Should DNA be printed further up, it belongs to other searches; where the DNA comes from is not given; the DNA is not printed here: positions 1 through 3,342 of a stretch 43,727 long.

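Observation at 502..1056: ART-like (H-Y type) domain embedded in the giant virion protein, in an AT-rich patch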

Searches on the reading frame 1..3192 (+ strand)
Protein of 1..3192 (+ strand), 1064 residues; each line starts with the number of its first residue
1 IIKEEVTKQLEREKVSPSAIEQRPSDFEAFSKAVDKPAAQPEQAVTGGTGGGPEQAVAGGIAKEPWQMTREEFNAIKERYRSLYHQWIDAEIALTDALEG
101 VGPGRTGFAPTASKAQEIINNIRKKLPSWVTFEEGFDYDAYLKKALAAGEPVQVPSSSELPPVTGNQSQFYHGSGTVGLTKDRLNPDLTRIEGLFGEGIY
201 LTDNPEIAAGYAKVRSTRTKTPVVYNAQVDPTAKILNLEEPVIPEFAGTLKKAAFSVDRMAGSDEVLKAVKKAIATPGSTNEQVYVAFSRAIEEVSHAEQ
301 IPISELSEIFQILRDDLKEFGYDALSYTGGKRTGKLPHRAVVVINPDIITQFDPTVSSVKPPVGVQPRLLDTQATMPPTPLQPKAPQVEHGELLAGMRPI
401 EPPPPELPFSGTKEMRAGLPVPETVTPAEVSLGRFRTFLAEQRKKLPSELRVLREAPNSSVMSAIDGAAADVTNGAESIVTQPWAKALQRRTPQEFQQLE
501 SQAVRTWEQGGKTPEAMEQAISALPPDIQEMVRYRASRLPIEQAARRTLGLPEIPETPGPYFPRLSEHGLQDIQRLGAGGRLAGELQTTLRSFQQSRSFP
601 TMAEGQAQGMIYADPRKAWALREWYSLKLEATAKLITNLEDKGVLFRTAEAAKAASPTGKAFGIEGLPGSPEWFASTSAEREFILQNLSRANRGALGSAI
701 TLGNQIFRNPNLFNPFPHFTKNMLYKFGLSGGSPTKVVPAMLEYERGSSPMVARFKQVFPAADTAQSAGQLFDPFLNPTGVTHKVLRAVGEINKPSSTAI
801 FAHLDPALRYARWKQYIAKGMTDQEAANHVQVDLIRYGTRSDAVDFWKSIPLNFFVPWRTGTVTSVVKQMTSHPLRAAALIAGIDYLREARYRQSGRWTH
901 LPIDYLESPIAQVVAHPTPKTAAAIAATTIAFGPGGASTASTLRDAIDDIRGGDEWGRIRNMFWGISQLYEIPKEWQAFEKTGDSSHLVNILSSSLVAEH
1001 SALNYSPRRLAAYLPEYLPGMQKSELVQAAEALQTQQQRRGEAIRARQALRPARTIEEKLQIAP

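Call 5: search_protein_families(library=pfam, proteins=[window:1-3192:+], max_evalue=1)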
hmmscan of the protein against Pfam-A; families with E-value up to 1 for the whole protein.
window:1-3192:+ (1064 aa): 4 families
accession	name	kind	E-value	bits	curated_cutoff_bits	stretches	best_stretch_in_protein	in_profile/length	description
PF13151.12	DUF3990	-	0.012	15.8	32.2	1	171-237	4-69/152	Protein of unknown function (DUF3990)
PF00482.28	T2SSF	-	0.016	15.6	25.2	1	458-520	28-84/125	Type II secretion system (T2SS), protein F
PF18760.7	ART-PolyVal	-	0.1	13.8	31.2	1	165-220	4-52/140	ADP-Ribosyltransferase in polyvalent proteins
PF00644.27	PARP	-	0.19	11.6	26.7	1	166-224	48-113/199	Poly(ADP-ribose) polymerase catalytic domain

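Call 6: search_protein_families(library=phrogs, proteins=[window:1-3192:+], max_evalue=0.01)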
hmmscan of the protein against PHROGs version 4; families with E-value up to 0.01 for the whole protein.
window:1-3192:+ (1064 aa): 0 families

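Call 8: search_dna_similar(query=window:1-3192:+, collection=phages, mode=protein, max_rows=25)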
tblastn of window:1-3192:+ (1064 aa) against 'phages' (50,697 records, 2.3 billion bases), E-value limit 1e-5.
No match.
